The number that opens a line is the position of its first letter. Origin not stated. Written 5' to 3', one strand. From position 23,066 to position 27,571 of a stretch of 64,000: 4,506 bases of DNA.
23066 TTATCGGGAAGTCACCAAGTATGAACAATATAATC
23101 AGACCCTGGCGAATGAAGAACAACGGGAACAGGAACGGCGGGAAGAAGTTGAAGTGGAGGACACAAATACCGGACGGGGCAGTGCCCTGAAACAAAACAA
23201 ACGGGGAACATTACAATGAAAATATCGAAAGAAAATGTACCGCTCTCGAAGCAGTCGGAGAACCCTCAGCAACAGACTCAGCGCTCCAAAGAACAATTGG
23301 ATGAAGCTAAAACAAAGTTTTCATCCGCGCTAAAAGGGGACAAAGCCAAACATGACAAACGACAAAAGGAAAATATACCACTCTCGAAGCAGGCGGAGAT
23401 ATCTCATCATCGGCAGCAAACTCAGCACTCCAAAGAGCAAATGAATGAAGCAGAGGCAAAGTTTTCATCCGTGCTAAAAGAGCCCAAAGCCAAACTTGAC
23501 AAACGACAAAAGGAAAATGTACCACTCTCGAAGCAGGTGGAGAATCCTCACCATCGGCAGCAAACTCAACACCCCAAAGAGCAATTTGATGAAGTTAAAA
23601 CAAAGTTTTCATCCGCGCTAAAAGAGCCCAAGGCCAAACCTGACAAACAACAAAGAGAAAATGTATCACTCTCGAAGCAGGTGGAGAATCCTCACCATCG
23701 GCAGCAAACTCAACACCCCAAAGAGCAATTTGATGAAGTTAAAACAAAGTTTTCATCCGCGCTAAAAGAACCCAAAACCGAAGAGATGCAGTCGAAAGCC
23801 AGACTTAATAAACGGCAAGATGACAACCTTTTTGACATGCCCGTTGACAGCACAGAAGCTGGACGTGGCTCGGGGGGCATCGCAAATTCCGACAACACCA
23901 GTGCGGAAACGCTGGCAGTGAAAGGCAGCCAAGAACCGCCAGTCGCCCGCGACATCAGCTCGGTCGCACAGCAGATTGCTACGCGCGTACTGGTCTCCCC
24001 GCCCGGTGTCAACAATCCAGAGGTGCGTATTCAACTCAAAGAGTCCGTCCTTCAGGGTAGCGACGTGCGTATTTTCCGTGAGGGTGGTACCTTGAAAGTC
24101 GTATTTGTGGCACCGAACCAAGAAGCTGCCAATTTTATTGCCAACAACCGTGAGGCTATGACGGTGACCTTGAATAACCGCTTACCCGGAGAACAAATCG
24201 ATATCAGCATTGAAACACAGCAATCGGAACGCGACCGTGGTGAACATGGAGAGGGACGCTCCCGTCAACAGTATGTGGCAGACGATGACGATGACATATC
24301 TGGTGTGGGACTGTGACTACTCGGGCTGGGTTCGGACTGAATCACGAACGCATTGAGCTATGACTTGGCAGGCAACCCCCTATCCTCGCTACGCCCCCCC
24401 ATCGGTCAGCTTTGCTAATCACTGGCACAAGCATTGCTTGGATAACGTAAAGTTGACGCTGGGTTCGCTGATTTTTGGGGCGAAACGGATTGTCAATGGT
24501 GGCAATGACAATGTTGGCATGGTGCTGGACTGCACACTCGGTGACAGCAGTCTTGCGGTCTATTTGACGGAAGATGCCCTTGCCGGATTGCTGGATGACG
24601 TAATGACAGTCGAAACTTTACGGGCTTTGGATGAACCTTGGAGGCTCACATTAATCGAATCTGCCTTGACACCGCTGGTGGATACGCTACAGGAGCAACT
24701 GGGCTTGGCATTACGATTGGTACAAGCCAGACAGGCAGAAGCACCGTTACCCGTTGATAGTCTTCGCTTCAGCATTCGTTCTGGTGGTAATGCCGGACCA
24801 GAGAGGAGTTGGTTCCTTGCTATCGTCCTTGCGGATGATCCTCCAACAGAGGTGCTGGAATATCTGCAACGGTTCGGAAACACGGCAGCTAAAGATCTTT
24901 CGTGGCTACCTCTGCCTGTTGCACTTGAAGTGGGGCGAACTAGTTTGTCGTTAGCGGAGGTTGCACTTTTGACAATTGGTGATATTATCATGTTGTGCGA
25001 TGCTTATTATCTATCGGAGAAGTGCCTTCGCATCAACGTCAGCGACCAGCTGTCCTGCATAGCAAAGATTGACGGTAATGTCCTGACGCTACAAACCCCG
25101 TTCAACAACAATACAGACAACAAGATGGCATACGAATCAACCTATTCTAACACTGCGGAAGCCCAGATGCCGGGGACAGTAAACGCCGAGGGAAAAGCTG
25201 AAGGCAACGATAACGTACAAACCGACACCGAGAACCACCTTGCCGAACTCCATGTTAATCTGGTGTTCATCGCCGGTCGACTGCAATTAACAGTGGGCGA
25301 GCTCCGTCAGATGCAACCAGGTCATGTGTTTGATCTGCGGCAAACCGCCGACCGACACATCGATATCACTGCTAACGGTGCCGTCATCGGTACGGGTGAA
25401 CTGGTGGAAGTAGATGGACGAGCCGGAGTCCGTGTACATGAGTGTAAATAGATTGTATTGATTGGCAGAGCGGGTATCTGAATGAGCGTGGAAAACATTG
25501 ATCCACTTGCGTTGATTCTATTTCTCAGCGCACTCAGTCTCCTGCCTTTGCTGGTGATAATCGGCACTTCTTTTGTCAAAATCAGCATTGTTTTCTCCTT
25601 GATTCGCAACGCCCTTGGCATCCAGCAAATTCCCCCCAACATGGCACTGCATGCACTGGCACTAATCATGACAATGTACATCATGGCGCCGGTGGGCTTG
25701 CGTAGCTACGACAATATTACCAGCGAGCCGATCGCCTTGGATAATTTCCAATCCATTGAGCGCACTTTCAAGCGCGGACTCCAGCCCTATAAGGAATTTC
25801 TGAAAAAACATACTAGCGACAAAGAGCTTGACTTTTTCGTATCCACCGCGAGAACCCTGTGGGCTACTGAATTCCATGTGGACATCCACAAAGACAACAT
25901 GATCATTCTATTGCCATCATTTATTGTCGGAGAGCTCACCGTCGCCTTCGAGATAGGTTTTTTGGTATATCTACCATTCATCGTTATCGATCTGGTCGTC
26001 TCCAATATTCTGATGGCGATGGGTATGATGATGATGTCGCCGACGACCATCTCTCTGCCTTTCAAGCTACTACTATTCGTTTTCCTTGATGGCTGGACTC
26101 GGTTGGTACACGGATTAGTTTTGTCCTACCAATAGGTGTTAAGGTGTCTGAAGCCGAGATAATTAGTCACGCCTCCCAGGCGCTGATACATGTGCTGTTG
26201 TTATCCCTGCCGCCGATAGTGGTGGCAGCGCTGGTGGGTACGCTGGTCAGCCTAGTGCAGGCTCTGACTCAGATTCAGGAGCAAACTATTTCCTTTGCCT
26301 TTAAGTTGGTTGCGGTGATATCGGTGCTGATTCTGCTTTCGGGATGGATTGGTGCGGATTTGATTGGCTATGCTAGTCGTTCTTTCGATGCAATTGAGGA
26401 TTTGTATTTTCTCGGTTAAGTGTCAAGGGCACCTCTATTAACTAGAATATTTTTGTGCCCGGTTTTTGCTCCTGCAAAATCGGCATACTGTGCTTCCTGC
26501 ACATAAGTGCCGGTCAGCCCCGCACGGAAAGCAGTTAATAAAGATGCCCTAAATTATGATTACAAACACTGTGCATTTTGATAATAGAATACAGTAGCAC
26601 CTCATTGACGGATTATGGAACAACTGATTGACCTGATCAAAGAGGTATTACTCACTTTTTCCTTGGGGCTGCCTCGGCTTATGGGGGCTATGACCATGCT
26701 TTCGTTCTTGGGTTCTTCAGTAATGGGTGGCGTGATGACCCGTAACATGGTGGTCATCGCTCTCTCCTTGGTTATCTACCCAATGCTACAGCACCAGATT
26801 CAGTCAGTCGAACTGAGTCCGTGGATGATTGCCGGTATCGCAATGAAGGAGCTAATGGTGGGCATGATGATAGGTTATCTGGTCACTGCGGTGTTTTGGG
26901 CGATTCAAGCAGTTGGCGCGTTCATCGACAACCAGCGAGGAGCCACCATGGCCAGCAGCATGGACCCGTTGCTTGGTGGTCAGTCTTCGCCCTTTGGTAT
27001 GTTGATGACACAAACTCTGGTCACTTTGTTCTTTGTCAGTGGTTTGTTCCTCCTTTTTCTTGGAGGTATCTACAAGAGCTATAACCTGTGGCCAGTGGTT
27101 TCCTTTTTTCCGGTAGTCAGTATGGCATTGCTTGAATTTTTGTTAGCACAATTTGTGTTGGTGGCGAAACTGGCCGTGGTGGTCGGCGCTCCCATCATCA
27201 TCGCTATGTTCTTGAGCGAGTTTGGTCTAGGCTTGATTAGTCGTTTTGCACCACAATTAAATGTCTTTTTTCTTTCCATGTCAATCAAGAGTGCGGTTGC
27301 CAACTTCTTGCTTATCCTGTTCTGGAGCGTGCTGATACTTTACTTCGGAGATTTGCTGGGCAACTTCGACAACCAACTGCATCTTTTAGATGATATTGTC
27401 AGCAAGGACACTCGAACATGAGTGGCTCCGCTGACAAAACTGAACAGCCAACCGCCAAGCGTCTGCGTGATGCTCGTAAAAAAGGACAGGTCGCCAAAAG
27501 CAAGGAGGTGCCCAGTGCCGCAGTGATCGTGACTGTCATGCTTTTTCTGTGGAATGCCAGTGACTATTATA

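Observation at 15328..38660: Injectisome island with an almost full parts list but no export gate (SctV) or gatekeeper (SctW)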

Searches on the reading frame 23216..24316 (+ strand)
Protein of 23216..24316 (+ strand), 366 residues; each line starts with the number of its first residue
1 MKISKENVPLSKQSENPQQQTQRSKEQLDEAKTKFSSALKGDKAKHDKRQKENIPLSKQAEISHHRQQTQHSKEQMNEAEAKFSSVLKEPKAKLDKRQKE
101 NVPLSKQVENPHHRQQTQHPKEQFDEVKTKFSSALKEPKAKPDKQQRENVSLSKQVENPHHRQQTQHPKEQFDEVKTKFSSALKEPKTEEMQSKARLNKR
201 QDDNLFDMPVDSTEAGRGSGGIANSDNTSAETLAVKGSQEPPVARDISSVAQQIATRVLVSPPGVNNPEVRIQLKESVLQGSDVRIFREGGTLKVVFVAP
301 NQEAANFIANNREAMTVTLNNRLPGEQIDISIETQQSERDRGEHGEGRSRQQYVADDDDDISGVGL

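Call 5: search_protein_families(library=pfam, proteins=[window:23216-24316:+], max_evalue=0.01)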
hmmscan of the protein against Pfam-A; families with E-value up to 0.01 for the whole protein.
window:23216-24316:+ (366 aa): 1 family
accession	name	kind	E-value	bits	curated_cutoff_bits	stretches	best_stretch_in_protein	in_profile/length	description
PF09483.15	HpaP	-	4.2e-07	30.4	23.8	1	249-333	4-88/90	Type III secretion protein (HpaP)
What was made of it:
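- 23216..24316 (+): sctP ruler, with 3.8 copies of a 144-bp repeat. HpaP domain 4e-7 (call 5).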

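Call 51: search_protein_families(library=ncbifam, proteins=[window:23216-24316:+], max_evalue=0.1)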
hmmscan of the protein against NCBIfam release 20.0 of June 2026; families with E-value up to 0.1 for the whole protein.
window:23216-24316:+ (366 aa): 1 family
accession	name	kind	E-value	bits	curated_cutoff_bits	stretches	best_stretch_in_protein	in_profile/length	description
NF007065.0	PRK09510.1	equivalog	0.04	12.9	213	1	13-256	77-311/387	cell envelope integrity protein TolA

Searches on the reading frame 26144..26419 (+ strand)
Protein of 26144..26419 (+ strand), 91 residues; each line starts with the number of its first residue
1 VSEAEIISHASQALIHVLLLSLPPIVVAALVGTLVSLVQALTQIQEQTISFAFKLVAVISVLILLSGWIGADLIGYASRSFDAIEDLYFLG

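Call 5: search_protein_families(library=pfam, proteins=[window:26144-26419:+], max_evalue=0.01)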
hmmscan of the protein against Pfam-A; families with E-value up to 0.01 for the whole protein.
window:26144-26419:+ (91 aa): 1 family
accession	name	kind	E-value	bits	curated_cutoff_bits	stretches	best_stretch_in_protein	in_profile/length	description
PF01313.24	Bac_export_3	-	3.8e-23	81.7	25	1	6-77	2-73/74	Bacterial export proteins, family 3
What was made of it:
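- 26144..26419 (+): sctS. Bac_export_3, 4e-23 (call 5)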

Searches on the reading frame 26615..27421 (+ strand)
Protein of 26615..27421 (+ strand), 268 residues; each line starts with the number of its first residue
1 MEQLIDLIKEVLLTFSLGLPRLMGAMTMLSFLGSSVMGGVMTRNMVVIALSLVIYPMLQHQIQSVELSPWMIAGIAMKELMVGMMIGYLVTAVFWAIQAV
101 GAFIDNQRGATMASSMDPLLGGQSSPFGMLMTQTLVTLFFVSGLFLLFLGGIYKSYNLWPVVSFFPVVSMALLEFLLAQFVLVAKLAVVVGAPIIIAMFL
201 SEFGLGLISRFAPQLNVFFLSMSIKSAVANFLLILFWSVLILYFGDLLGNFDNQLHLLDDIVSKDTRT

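Call 5: search_protein_families(library=pfam, proteins=[window:26615-27421:+], max_evalue=0.01)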
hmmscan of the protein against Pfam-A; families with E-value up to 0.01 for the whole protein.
window:26615-27421:+ (268 aa): 2 families
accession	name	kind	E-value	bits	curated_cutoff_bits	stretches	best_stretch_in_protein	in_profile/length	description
PF01311.25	Bac_export_1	-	8.9e-48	163.3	27.8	1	13-249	2-228/230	Bacterial export proteins, family 1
PF16491.10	Peptidase_M48_N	-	0.0063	16.8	27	1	4-58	118-172/179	CAAX prenyl protease N-terminal, five membrane helices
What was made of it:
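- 26615..27421 (+): sctT. Bac_export_1, 9e-48 (call 5)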
